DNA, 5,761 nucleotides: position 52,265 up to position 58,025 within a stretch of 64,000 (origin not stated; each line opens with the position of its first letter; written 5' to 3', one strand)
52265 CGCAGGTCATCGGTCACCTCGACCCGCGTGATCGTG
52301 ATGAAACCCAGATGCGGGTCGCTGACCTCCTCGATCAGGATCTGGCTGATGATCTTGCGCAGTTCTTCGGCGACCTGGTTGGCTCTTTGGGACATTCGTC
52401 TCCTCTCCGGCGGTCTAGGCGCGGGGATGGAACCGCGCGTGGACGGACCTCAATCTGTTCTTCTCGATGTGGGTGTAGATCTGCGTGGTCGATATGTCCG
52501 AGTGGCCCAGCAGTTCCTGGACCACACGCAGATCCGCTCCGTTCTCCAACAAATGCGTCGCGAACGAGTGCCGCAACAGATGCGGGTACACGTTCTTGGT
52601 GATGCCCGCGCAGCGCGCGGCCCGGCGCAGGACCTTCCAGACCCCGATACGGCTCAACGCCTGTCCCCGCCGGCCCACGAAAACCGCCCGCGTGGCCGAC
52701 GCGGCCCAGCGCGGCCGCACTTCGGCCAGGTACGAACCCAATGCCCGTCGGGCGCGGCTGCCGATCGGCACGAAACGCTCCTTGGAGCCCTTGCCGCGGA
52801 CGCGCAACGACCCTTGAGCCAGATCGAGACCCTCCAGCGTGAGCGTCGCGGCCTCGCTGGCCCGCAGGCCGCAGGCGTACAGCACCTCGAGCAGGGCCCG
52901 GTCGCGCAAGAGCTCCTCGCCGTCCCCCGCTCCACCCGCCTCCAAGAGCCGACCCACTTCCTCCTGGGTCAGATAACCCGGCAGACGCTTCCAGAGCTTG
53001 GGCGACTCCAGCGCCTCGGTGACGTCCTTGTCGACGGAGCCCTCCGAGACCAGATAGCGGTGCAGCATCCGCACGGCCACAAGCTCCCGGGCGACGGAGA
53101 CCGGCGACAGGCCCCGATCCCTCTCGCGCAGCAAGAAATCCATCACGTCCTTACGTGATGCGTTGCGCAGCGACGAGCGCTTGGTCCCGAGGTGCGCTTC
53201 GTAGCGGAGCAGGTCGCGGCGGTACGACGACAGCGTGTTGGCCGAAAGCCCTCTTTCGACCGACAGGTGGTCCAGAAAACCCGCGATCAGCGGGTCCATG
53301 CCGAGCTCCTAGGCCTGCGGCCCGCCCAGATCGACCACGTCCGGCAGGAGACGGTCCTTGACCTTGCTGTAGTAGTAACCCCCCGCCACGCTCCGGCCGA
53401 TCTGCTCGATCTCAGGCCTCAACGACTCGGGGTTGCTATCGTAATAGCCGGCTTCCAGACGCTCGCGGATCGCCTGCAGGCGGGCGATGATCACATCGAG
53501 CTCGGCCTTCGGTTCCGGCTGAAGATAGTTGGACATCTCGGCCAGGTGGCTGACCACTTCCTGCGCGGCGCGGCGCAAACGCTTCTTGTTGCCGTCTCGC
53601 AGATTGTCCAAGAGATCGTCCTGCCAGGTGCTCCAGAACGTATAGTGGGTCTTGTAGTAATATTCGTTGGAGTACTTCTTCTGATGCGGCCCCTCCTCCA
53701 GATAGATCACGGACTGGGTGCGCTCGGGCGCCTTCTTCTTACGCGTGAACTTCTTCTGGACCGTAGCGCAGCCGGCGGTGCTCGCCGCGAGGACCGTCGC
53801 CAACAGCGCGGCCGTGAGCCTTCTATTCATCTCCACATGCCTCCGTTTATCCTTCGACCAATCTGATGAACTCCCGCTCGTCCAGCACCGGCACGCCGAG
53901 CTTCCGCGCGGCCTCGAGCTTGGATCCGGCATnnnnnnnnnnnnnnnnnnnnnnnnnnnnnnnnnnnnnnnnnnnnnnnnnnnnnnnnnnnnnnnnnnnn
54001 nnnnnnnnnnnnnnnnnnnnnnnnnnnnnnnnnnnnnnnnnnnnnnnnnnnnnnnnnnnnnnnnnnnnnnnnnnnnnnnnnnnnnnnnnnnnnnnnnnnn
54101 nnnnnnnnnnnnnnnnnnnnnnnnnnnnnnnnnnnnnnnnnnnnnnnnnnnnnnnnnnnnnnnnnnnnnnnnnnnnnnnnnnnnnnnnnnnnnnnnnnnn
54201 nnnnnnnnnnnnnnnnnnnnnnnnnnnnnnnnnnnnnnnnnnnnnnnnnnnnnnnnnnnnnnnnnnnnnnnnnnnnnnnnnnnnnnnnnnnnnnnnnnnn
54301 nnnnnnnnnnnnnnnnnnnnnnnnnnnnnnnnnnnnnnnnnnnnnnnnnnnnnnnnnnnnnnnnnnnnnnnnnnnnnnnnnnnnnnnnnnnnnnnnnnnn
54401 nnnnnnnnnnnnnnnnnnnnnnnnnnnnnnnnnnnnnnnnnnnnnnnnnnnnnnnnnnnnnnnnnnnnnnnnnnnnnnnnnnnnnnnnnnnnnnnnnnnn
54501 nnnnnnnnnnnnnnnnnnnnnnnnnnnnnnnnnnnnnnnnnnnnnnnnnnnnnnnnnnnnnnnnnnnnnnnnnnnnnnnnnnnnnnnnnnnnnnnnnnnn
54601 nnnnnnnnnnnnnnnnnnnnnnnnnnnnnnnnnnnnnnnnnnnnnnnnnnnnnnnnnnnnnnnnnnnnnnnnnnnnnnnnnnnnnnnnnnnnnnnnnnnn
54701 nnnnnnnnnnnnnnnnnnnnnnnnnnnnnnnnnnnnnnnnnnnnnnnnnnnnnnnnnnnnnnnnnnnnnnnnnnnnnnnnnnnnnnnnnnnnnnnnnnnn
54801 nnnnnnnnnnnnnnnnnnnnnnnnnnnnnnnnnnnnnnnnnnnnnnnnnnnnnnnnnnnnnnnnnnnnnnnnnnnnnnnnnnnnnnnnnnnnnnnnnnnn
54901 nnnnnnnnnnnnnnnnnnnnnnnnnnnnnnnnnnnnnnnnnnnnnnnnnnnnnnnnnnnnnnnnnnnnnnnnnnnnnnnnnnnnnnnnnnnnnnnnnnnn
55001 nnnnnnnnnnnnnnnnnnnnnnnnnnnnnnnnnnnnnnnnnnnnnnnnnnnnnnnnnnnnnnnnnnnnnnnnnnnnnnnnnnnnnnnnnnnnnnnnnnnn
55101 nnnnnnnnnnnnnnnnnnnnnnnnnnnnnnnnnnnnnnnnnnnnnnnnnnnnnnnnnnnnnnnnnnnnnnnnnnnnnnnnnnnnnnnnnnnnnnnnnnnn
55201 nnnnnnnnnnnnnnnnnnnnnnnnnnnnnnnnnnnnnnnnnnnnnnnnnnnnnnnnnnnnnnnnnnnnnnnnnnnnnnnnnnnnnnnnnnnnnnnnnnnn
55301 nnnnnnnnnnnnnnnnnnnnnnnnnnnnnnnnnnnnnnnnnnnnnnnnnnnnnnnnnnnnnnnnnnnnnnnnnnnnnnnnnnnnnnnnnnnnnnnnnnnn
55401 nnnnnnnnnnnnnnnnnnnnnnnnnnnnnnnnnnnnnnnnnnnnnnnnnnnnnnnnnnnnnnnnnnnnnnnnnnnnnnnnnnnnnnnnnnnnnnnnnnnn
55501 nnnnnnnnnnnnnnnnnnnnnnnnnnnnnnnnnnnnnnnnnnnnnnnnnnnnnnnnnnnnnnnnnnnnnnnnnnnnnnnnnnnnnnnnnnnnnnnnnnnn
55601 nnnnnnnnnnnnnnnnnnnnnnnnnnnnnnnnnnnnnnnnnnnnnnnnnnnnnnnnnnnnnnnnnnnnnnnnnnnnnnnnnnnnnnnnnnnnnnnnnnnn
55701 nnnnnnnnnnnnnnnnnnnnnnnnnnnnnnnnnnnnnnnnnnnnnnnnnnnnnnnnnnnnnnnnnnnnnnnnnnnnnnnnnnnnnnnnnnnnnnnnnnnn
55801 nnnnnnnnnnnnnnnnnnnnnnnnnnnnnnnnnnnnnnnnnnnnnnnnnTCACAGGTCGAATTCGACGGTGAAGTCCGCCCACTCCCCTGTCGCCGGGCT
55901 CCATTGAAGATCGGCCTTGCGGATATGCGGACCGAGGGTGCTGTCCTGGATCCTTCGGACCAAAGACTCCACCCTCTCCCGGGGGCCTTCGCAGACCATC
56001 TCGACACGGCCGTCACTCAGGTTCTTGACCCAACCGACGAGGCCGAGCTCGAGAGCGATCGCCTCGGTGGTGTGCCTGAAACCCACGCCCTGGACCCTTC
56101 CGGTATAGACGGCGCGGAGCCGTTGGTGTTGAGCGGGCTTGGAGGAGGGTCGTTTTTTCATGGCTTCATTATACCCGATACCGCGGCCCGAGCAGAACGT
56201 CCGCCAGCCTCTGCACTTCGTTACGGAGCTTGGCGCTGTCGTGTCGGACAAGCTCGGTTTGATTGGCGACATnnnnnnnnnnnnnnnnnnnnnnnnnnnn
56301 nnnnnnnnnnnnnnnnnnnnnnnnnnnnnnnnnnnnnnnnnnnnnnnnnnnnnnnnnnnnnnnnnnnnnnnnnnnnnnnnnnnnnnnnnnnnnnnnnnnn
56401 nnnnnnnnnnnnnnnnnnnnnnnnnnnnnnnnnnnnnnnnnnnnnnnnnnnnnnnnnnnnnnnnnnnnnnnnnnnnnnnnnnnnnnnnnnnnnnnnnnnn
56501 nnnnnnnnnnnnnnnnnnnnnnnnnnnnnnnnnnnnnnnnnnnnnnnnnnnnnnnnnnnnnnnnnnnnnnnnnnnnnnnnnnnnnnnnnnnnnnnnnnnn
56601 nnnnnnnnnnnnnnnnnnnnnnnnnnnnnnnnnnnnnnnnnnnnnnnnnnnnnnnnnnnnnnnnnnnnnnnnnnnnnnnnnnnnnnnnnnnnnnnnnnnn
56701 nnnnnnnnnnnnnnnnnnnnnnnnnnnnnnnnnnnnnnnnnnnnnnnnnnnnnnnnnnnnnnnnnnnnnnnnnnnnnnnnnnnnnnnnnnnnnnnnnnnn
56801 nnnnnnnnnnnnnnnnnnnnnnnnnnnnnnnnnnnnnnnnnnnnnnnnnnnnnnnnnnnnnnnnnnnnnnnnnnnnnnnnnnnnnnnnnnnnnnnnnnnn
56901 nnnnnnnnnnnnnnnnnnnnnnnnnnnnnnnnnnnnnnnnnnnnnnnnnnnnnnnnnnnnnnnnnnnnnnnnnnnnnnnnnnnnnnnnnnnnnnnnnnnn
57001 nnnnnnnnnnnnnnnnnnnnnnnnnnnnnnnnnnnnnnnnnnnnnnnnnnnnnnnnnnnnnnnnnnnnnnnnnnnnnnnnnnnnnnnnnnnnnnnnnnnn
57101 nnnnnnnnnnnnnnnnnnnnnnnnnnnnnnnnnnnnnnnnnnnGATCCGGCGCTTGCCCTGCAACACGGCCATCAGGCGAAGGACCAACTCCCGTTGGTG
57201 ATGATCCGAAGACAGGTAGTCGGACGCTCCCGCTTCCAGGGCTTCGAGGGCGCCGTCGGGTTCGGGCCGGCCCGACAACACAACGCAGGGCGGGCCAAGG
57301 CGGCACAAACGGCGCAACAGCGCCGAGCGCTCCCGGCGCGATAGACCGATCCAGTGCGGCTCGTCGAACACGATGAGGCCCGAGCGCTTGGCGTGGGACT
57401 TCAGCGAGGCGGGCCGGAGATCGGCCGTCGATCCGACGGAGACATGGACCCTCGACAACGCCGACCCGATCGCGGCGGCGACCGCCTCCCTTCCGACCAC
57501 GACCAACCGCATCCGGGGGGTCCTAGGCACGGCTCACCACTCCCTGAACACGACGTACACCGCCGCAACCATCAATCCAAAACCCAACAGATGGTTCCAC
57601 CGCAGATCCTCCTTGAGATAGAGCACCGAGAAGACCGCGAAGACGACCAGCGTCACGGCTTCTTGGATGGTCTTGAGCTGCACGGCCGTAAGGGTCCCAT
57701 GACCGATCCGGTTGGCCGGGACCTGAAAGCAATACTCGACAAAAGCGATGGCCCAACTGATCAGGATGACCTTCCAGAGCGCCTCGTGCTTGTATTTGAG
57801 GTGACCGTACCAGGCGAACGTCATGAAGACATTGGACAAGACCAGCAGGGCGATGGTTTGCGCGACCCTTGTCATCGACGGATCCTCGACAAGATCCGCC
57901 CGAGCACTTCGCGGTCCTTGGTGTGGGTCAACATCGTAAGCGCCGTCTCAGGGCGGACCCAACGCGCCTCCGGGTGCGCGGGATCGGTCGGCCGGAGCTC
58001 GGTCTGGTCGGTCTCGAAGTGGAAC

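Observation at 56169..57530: Degenerate receiver domain fused to a YvcK/UPF0052 (CofD-like) protein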

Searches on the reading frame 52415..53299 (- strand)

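Call 67: search_protein_families(library=pfam, proteins=[window:52415-53299:-], max_evalue=0.01)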
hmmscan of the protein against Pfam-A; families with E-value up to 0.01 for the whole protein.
window:52415-53299:- (294 aa): 3 families
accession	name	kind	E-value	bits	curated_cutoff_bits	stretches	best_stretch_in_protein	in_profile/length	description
PF00589.27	Phage_integrase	-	7.8e-46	156.4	27.1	1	109-281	2-171/172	Phage integrase family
PF02899.23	Phage_int_SAM_1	-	4e-20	72.3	22.3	1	5-87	1-83/83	Phage integrase, N-terminal SAM-like domain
PF13495.12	Phage_int_SAM_4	-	0.002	19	27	1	4-85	1-80/85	Phage integrase, N-terminal SAM-like domain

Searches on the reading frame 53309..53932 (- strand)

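Call 67: search_protein_families(library=pfam, proteins=[window:53309-53932:-], max_evalue=0.01)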
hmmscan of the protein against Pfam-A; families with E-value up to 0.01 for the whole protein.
window:53309-53932:- (207 aa): 1 family
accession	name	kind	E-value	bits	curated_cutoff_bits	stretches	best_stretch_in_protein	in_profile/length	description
PF22270.1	MlrA_helical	-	0.0091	16.5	27.7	0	100-123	1-24/75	Transcriptional regulator MlrA, helical domain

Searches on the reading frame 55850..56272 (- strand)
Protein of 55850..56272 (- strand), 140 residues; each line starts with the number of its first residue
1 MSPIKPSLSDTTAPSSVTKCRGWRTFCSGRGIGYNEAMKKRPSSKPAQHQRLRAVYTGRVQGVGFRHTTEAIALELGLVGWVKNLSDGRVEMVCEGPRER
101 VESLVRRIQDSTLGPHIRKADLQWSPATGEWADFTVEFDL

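Call 3: search_protein_families(library=pfam, proteins=[window:55850-56272:-], max_evalue=1)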
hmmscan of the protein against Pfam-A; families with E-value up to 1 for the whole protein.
window:55850-56272:- (140 aa): 1 family
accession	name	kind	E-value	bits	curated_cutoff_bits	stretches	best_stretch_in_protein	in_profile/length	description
PF00708.24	Acylphosphatase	-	3.3e-22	79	22.5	1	54-135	3-84/85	Acylphosphatase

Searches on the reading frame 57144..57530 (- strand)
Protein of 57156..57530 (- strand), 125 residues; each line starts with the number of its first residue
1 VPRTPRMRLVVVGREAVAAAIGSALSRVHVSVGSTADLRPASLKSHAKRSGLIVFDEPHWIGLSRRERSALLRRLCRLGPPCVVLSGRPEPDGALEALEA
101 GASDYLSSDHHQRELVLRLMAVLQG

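Call 3: search_protein_families(library=pfam, proteins=[window:57156-57530:-], max_evalue=1)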
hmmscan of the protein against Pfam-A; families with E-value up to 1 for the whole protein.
window:57156-57530:- (125 aa): 3 families
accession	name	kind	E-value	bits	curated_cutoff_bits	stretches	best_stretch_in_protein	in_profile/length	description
PF00072.30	Response_reg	-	1.9e-05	25.2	30.2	1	14-118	7-109/111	Response regulator receiver domain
PF02603.21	Hpr_kinase_N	-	0.051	14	24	1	63-122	64-124/125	HPr Serine kinase N terminus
PF13401.12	AAA_22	-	0.14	12.9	27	1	17-90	50-125/130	AAA domain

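Call 4: search_protein_families(library=ncbifam, proteins=[window:57156-57530:-], max_evalue=1)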
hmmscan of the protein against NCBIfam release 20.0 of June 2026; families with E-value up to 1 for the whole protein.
window:57156-57530:- (125 aa): 26 families (the best 25 are shown)
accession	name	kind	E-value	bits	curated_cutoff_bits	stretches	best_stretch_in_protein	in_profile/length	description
TIGR02154.1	PhoB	equivalog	6.6e-06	25.6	296.2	1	9-123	6-120/226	phosphate regulon transcriptional regulator PhoB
NF007820.0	PRK10529.1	equivalog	4.2e-05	23.1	325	1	14-123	10-116/225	two-component system response regulator KdpE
NF045991.1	RespRegCtrARhodob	equivalog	4.5e-05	23.3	350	1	74-123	67-116/224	response regulator transcription factor CtrA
NF041733.1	resp_reg_CseB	equivalog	0.00019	20.9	350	1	13-123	8-115/228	two-component system response regulator CseB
NF040689.1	MtrAB_MtrA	equivalog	0.001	18.4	300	1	79-123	69-113/219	MtrAB system response regulator MtrA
NF007928.2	PRK10643.1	equivalog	0.0011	18.7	330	1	17-123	12-116/216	two-component system response regulator PmrA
NF007546.0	PRK10161.1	equivalog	0.0015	18.1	471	1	80-123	77-120/229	phosphate response regulator transcription factor PhoB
NF008078.0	PRK10816.1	equivalog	0.0019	17.8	336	1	62-123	53-116/223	two-component system response regulator PhoP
NF041734.1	resp_reg_RppA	equivalog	0.0026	17.2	250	1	17-122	12-117/229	two-component system response regulator RppA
NF007005.1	PRK09468.1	equivalog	0.0027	17.2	331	1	81-124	77-120/237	osmolarity response regulator transcription factor OmpR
NF012023.0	PRK15479.1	equivalog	0.0029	17.2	337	1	7-123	1-116/224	transcriptional regulator TctD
NF008199.0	PRK10955.1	equivalog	0.0049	16.8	341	1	81-124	73-116/232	envelope stress response regulator transcription factor CpxR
NF053854.1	RespRegPhoBBctds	equivalog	0.0051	16.2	270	1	79-124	71-116/225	two-component system response regulator PhoB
NF051850.1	RespRegRprY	equivalog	0.0066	15.9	370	1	81-124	78-121/234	response regulator transcription factor RprY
NF045914.1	RespRegNblR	equivalog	0.008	15.8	300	1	8-119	9-118/228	response regulator transcription factor NblR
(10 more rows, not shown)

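Call 20: search_solved_structures(query=A2, max_evalue=0.001, show_alignments=2)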
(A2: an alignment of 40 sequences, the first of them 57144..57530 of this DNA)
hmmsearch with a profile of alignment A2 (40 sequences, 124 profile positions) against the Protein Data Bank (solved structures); distinct sequences matched with E-value up to 0.001: 176 (the best 60 are shown).
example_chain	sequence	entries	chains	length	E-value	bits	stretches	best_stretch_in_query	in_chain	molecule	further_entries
8svz_A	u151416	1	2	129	3.6e-15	59.3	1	2-114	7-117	Two-component response regulator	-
3n53_A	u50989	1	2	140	8.2e-14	54.9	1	1-114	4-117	Response regulator receiver modulated diguanylate cyclase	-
1mvo_A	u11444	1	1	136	9.8e-12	48.2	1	1-119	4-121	PhoP response regulator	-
8fk2_A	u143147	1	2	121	1.5e-11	47.5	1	1-119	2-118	Putative response regulator CovR VicR-like protein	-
4uhj_A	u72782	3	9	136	1.7e-11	47.4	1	3-119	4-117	TRANSCRIPTIONAL REGULATORY PROTEIN CPXR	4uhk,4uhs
2oqr_A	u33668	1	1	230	2.1e-11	47.1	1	3-119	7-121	Sensory transduction protein regX3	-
3nnn_A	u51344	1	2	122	3.6e-11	46.4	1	2-120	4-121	DNA BINDING RESPONSE REGULATOR D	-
1nxo_A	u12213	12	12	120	4.5e-11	46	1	1-119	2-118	DNA-binding response regulator | Response regulator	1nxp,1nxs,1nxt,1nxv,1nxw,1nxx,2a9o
6is1_A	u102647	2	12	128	5.2e-11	45.8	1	2-120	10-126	Response regulator ArlR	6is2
1ys6_A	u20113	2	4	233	5.5e-11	45.7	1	3-120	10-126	Transcriptional regulatory protein prrA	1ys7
6eb7_A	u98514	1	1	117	6.5e-11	45.5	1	1-118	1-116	DNA-binding response regulator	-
6is3_C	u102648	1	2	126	6.7e-11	45.5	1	2-119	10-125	Response regulator ArlR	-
9of7_A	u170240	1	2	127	1e-10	44.9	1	3-119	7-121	PmrA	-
2zwm_A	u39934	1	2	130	1e-10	44.9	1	1-120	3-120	Transcriptional regulatory protein yycF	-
1kgs_A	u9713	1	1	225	1.1e-10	44.8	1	2-121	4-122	DNA BINDING RESPONSE REGULATOR D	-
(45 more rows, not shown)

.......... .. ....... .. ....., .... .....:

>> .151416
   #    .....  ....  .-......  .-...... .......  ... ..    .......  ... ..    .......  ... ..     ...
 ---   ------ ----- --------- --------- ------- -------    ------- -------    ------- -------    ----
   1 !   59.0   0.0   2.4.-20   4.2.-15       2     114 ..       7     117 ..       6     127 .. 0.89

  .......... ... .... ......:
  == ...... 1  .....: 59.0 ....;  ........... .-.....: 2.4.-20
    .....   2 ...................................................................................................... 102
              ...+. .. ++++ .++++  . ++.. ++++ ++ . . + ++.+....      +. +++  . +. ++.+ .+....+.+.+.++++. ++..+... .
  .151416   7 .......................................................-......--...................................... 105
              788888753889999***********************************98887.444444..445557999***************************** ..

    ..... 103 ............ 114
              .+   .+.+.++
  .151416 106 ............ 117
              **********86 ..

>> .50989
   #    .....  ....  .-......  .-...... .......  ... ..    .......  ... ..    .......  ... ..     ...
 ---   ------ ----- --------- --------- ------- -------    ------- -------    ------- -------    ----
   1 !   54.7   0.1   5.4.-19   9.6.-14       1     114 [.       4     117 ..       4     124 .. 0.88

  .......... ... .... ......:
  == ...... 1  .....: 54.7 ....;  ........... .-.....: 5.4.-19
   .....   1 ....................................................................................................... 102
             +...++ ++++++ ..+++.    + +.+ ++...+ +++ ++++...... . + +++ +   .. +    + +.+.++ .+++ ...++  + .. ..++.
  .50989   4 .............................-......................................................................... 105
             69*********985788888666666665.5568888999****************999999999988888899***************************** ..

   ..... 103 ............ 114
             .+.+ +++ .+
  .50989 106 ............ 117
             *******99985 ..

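Call 45: predict_structure(alignment_id=A2)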
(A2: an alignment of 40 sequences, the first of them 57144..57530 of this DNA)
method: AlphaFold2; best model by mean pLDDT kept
length: 129 residues; sequences in the alignment: 40
mean_pLDDT: 92.9   pTM: 0.87
mean pLDDT of the five models: 92.9, 92.8, 92.1, 91.7, 91.3
residues with pLDDT >= 90: 110; 70-90: 17; 50-70: 2; < 50: 0
segments of 3 or more residues with pLDDT < 50: none
pLDDT, mean of each block of 10 residues (from residue 1): 85 96 94 95 92 96 95 97 93 94 92 93 86
secondary structure, 60 per line:
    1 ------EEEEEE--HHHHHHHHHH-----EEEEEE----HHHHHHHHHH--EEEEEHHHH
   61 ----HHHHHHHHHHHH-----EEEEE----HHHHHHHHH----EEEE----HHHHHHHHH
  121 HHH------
elements in order: E7-12 H15-24 E30-35 H40-49 E52-56 H57-60 H65-76 E82-86 H91-99 E104-107 H112-123

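Call 56: search_protein_representatives(alignment_id=A2)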
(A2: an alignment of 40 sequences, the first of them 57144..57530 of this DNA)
Query: 40 sequences, 124 profile positions. Proteins with E-value up to 0.001 (for the whole library): 85514; up to 1e-10: 2235; up to 1e-30: 1. The best 150 are listed.
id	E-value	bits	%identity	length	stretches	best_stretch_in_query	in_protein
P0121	8.3e-36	138.9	-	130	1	1-124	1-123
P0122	4.8e-29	117.0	-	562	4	28-114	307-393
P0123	3.9e-28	114.1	-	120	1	2-120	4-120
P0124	2.8e-27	111.3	-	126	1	2-124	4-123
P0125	2.9e-27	111.3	-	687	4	9-114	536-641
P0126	1.5e-26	109.0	-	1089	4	1-117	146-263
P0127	1.7e-26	108.8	-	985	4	2-121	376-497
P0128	5.6e-26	107.1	-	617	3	1-114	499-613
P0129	7.1e-25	103.6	-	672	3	1-119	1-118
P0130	2.5e-24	101.8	-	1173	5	16-115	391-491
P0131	3.6e-24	101.3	-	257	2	1-119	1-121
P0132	3.2e-23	98.2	-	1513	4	1-119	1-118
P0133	4.9e-23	97.6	-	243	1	1-124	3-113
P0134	7.0e-23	97.1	-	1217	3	4-120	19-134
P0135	1.1e-22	96.5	-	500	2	3-115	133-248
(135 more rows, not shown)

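Call 71: find_homologous_proteins(query=A2, max_evalue=1e-10)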
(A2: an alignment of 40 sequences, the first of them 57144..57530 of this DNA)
Query A2 (40 sequences) (129 aa, profile of the alignment): 1 proteins with E <= 1e-10 among 5219 candidates.
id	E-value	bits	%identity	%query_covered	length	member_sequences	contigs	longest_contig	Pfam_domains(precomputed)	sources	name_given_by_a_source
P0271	9.3e-11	60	29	38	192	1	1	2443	PF00072.31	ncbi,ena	-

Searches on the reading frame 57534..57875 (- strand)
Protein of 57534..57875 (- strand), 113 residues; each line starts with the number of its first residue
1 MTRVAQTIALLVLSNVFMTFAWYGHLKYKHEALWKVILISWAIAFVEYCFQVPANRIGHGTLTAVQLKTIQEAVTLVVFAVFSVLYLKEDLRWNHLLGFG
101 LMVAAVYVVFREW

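Call 3: search_protein_families(library=pfam, proteins=[window:57534-57875:-], max_evalue=1)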
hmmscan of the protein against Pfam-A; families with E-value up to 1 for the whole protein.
window:57534-57875:- (113 aa): 3 families
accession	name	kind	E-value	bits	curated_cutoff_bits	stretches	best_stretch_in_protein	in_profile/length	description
PF04342.18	DMT_6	-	4.7e-47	159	25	1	7-110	1-104/104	Putative member of DMT superfamily (DUF486)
PF00892.27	EamA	-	6.6e-05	23.6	28.2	1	8-110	36-134/135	EamA-like transporter family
PF04799.18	Fzo_mitofusin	-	0.11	12.4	27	1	62-94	28-60/161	fzo-like conserved region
